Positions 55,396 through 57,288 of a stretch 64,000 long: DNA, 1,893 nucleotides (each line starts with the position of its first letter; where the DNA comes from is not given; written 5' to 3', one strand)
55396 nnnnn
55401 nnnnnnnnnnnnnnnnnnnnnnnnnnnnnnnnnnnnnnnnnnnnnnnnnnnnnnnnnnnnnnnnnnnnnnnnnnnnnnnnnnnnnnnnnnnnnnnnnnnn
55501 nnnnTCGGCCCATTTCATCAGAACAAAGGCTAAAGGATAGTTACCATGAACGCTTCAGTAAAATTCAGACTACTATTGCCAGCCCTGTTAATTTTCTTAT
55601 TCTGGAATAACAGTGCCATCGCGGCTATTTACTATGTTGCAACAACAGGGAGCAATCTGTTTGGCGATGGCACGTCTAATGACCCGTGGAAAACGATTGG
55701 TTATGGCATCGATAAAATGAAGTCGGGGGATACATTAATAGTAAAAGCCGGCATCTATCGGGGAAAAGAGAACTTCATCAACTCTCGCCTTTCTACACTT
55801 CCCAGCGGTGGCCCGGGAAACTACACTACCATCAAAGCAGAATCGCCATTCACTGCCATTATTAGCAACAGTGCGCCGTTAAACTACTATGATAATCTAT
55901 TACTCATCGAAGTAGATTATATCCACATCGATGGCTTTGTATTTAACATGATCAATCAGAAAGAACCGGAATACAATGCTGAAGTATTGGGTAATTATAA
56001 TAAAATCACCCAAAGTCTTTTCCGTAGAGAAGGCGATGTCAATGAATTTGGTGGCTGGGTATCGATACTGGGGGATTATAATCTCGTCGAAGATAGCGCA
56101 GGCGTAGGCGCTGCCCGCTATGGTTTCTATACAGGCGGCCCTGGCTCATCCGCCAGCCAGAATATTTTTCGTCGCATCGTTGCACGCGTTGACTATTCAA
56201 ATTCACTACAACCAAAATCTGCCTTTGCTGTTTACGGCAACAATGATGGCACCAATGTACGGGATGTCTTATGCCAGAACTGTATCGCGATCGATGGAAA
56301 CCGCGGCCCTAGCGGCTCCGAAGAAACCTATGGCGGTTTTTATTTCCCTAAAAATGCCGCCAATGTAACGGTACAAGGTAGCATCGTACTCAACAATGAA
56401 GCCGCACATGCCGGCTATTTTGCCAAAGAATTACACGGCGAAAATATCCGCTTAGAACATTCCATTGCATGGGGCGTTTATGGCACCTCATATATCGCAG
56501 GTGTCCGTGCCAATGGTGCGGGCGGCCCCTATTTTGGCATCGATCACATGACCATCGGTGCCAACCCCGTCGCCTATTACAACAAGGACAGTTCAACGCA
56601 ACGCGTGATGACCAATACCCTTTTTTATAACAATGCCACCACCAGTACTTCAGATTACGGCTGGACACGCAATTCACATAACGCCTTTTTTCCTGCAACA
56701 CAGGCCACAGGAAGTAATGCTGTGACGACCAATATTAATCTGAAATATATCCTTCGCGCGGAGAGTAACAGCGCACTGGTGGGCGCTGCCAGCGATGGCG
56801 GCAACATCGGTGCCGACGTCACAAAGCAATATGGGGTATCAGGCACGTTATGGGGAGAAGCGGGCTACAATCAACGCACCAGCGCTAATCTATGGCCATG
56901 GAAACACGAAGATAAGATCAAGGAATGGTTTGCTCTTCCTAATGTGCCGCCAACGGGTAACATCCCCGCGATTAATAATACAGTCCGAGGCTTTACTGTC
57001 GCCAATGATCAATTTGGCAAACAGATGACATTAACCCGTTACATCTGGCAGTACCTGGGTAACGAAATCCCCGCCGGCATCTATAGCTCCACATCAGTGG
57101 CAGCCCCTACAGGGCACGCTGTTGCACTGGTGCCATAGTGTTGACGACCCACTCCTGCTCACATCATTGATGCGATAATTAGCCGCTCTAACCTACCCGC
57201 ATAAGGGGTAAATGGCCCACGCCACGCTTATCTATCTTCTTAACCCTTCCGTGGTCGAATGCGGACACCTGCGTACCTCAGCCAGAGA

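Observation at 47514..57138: Tandemly duplicated two-gene cassette: giant modular surface protein + secreted beta-helix enzyme, in an AT-rich island between glnS and the thiolase gene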

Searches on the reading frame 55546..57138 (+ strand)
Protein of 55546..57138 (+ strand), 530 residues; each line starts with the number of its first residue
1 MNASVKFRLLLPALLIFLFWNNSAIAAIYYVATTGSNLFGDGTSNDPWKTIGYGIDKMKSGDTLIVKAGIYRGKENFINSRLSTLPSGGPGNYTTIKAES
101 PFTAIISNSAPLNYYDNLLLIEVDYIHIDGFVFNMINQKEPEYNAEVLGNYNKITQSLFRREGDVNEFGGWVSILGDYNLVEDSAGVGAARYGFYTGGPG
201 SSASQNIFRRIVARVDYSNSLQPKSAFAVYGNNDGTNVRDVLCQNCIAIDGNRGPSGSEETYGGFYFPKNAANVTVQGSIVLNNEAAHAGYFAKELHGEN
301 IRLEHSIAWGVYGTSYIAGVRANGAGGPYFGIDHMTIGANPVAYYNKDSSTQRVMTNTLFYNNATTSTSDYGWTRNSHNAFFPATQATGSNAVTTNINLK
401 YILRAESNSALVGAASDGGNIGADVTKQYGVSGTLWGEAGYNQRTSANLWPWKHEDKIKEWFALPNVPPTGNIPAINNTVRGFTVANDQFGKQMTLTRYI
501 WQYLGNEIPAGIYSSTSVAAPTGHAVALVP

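Call 3: search_protein_families(library=pfam, proteins=[window:55546-57138:+], max_evalue=0.1)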
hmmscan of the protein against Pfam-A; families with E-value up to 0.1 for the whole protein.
window:55546-57138:+ (530 aa): 1 family
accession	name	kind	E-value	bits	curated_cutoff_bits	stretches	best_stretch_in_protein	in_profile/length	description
PF14592.12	Chondroitinas_B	-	0.00086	18.8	24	1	52-183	8-133/426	Chondroitinase B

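Call 4: search_protein_families(library=ncbifam, proteins=[window:55546-57138:+], max_evalue=0.1)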
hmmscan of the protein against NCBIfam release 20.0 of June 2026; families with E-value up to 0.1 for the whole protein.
window:55546-57138:+ (530 aa): 2 families
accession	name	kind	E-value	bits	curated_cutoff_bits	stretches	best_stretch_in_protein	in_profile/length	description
NF041899.1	pec_ly_PelN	equivalog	7.3e-06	25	740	1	20-72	19-70/437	pectate lyase PelN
NF047854.1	LIC10774_subfam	equivalog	0.00027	20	380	1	27-73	59-105/358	LIC10774/LIC10365 family surface protein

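Call 7: search_solved_structures(query=window:55546-57138:+, max_evalue=10, show_alignments=2)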
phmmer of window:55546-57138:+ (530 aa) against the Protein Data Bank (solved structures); distinct sequences matched with E-value up to 10: 1.
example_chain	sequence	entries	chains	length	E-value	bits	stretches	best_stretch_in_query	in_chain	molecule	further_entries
3vst_A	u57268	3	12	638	0.024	16.7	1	29-72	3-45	Xylosidase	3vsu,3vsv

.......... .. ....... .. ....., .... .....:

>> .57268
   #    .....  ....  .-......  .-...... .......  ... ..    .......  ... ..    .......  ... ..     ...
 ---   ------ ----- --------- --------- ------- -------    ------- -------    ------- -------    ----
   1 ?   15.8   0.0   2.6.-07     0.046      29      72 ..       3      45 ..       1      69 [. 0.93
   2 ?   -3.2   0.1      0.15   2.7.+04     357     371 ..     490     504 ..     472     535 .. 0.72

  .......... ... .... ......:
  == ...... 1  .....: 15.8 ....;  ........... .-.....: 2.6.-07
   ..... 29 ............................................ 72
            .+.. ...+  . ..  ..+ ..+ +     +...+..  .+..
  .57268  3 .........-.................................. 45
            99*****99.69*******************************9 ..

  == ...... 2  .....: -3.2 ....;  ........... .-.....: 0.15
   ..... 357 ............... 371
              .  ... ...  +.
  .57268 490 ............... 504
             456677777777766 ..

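Call 9: find_homologous_proteins(query=window:55546-57138:+)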
Query window:55546-57138:+ (530 aa): 165 proteins with E <= 0.001 among 8000 candidates; the best 120 are listed.
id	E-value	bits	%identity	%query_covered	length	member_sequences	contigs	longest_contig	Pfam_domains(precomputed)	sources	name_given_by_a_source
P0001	0.0e+0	1209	100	100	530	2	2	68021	PF22842.4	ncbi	-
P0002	0.0e+0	1013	82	100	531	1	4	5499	PF22842.4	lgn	-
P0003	2.1e-282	956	79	100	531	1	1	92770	PF22842.4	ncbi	-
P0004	6.0e-278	941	77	100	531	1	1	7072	PF22842.4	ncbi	-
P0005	7.9e-255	865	72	100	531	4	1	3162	PF22842.4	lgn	-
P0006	1.0e-205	703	59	99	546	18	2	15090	PF22842.4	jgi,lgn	jgi:hypothetical protein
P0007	2.9e-202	691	60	98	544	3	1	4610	PF22842.4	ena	-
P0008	3.0e-202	691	60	98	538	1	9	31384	PF22842.4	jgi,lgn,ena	-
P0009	1.0e-201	690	59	96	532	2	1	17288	PF22842.4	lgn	-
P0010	1.8e-200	686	60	93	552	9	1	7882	PF22842.4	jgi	-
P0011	1.1e-196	673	60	95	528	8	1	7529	PF22842.4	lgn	-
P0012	8.0e-192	657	59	93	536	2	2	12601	PF22842.4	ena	-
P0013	2.0e-190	652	57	97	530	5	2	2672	PF22842.4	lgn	-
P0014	8.2e-190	650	57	94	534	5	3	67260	PF22842.4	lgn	-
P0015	4.9e-188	644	56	99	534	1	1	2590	PF22842.4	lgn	-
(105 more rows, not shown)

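Call 11: find_encoding_contigs(protein=P0001, flank=10000, max_places=3)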
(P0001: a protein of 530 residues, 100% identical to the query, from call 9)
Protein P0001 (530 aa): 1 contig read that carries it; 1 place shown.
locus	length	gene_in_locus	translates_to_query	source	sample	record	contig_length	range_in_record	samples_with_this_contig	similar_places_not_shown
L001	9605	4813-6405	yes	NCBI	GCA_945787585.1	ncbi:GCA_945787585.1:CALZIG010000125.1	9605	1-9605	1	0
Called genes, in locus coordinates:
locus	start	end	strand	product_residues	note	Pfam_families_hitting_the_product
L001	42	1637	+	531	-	PF22842:Pel9A-like_beta_helix (weak)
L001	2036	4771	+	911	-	PF17803:Cadherin_4, PF17892:Cadherin_5, PF17963:Big_9, PF17803:Cadherin_4, PF17892:Cadherin_5, PF17963:Big_9, PF17803:Cadherin_4, PF17892:Cadherin_5, +5 more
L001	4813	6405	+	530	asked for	PF22842:Pel9A-like_beta_helix (weak)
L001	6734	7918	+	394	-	PF00108:Thiolase_N, PF02803:Thiolase_C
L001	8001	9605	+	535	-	PF03255:ACCA, PF01039:Carboxyl_trans, PF06833:MdcE (faint)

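Call 12: find_encoding_contigs(protein=P0003, flank=10000, max_places=3)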
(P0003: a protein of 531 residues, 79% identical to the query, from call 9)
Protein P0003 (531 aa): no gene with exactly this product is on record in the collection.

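Call 14: find_related_loci(query=A1, collection=genome_contigs, flank=10000)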
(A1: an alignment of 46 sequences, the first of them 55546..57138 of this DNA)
Query A1 (530 aa) in genome_contigs; peptide patterns used: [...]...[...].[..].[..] (x = any residue, [..] = any of these).
121 stretches matched a pattern; 111 encode a relative of the query (tblastn E <= 1e-3); the best 80 are kept; 79 distinct loci.
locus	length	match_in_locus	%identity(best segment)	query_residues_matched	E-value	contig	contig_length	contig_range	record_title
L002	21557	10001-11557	55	8-530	0e+0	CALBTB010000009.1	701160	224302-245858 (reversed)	MAG TPA_asm: uncultured Gammaproteobacteria bacterium isolate SRR7515933_bin.16_CONCOCT_v1.1_MAG genome assembly, contig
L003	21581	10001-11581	52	8-529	2e-177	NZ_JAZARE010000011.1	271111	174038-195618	Ideonella sp. BN130291 contig11, whole genome shotgun sequence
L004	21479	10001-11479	54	22-513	2e-174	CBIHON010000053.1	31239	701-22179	MAG TPA_asm: uncultured Burkholderiales bacterium isolate SRR18156200_binner123_Refined_13 genome assembly, contig: ERZ2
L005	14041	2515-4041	52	24-529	2e-167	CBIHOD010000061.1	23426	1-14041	MAG TPA_asm: uncultured Burkholderiales bacterium isolate SRR18156197_binner13_Refined_28 genome assembly, contig: ERZ27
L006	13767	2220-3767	45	7-514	9e-147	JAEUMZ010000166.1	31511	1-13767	MAG: Betaproteobacteria bacterium isolate new MAG-160 k141_3763004, whole genome shotgun sequence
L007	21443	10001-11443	44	30-520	1e-131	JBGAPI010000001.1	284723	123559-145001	MAG: Ahniellaceae bacterium isolate MAG_AAO_H10.11 AAOH10-11_opera_contig_171, whole genome shotgun sequence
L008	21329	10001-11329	45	28-528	2e-126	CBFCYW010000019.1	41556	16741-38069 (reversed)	MAG TPA_asm: uncultured Chromatiales bacterium isolate SRR6194934_maxbin2_6 genome assembly, contig: ERZ781394.179, whol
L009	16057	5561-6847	43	23-510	1e-106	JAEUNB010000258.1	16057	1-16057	MAG: Betaproteobacteria bacterium isolate new MAG-162 k141_4064350, whole genome shotgun sequence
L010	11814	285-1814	36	8-513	6e-97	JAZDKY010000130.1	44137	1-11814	MAG: bacterium isolate MEGAHIT-group-0.556 k141_19990543, whole genome shotgun sequence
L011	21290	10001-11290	38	23-510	3e-89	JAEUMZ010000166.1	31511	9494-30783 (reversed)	MAG: Betaproteobacteria bacterium isolate new MAG-160 k141_3763004, whole genome shotgun sequence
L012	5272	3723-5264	36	4-514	7e-80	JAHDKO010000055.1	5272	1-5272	MAG: Deltaproteobacteria bacterium isolate LM3-B1m k141_37454, whole genome shotgun sequence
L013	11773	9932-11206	48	30-512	1e-79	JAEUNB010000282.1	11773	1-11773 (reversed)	MAG: Betaproteobacteria bacterium isolate new MAG-162 k141_1016182, whole genome shotgun sequence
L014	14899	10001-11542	35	4-514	2e-77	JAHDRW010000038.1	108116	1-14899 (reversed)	MAG: Deltaproteobacteria bacterium isolate SV3-B1.1 k141_34025, whole genome shotgun sequence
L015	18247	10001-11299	42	29-512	4e-102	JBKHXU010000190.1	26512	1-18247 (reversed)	MAG: Gammaproteobacteria bacterium isolate N_bin.27.orig k127_718846, whole genome shotgun sequence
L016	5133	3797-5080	45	24-510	2e-70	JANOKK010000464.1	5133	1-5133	MAG: Betaproteobacteria bacterium isolate VAR_48_concoct_206 VAR_48_k141_3963550, whole genome shotgun sequence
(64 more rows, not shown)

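Call 26: predict_structure(alignment_id=A1)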
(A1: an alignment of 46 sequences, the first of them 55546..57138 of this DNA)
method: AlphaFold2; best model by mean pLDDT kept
length: 530 residues; sequences in the alignment: 46
mean_pLDDT: 92.9   pTM: 0.91
mean pLDDT of the five models: 92.9, 92.6, 92.2, 92.0, 91.8
residues with pLDDT >= 90: 459; 70-90: 34; 50-70: 17; < 50: 20
segments of 3 or more residues with pLDDT < 50: 1-3, 21-23, 516-529
pLDDT, mean of each block of 10 residues (from residue 1): 56 66 74 98 98 98 98 98 96 97 98 97 99 96 98 99 91 98 98 95 98 95 92 95 99 88 94 98 97 95 98 96 93 98 96 98 91 97 97 95 95 97 98 98 96 97 97 95 97 97 96 61 42
secondary structure, 60 per line:
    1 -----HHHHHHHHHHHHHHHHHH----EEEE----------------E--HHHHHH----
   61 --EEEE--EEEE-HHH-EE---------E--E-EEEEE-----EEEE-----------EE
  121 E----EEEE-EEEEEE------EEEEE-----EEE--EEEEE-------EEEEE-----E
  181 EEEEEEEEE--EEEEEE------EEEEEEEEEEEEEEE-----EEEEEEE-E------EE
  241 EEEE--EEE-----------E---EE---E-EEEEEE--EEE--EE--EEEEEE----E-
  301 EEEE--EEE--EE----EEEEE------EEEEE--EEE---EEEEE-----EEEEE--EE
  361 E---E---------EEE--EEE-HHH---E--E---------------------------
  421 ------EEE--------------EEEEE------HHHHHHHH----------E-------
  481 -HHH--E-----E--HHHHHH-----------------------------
elements in order: H6-23 E28-31 H51-56 E63-66 E69-72 E94-98 E104-107 E119-121 E126-129 E131-136 E143-147 E153-155 E158-162 E170-174 E180-189 E192-197 E204-218 E224-230 E239-244 E247-249 E272-277 E280-282 E289-294 E301-304 E307-309 E318-322 E329-333 E336-338 E342-346 E352-356 E359-361 E375-377 E380-382 E427-429 E444-448 H455-462 H496-501

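Call 34: find_encoding_contigs(protein=P0004, flank=10000, max_places=3)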
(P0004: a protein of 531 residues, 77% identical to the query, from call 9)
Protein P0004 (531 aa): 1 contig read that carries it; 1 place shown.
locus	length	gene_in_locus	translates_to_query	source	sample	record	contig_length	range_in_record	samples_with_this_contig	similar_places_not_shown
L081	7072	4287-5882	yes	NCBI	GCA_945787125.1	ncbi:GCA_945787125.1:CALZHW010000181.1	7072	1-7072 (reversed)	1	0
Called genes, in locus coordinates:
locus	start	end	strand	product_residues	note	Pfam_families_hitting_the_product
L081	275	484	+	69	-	-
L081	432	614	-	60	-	-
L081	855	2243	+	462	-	PF13701:DDE_Tnp_1_4, PF01609:DDE_Tnp_1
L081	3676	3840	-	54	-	-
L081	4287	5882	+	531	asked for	PF22842:Pel9A-like_beta_helix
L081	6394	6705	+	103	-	PF13610:DDE_Tnp_IS240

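Call 35: find_encoding_contigs(protein=P0002, flank=10000, max_places=4)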
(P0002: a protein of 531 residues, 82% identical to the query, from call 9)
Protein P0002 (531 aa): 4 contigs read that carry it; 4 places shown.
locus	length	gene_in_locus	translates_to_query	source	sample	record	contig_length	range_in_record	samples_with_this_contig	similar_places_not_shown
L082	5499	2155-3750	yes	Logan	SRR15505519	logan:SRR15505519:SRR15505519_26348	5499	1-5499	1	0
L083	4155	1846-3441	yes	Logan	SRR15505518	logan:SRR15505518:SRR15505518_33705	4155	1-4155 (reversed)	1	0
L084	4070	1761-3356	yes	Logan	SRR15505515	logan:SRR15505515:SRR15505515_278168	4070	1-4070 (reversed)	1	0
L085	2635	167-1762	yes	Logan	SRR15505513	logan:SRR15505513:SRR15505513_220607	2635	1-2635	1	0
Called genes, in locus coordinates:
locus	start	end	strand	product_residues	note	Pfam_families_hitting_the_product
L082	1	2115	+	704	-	?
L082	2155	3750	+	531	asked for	PF22842:Pel9A-like_beta_helix (weak)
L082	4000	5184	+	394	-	PF00108:Thiolase_N, PF02803:Thiolase_C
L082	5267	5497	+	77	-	?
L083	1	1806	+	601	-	?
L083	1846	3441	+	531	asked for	PF22842:Pel9A-like_beta_helix (weak)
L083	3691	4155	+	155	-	?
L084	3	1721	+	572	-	?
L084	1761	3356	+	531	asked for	PF22842:Pel9A-like_beta_helix (weak)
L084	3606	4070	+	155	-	?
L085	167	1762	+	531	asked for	PF22842:Pel9A-like_beta_helix (weak)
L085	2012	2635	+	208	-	?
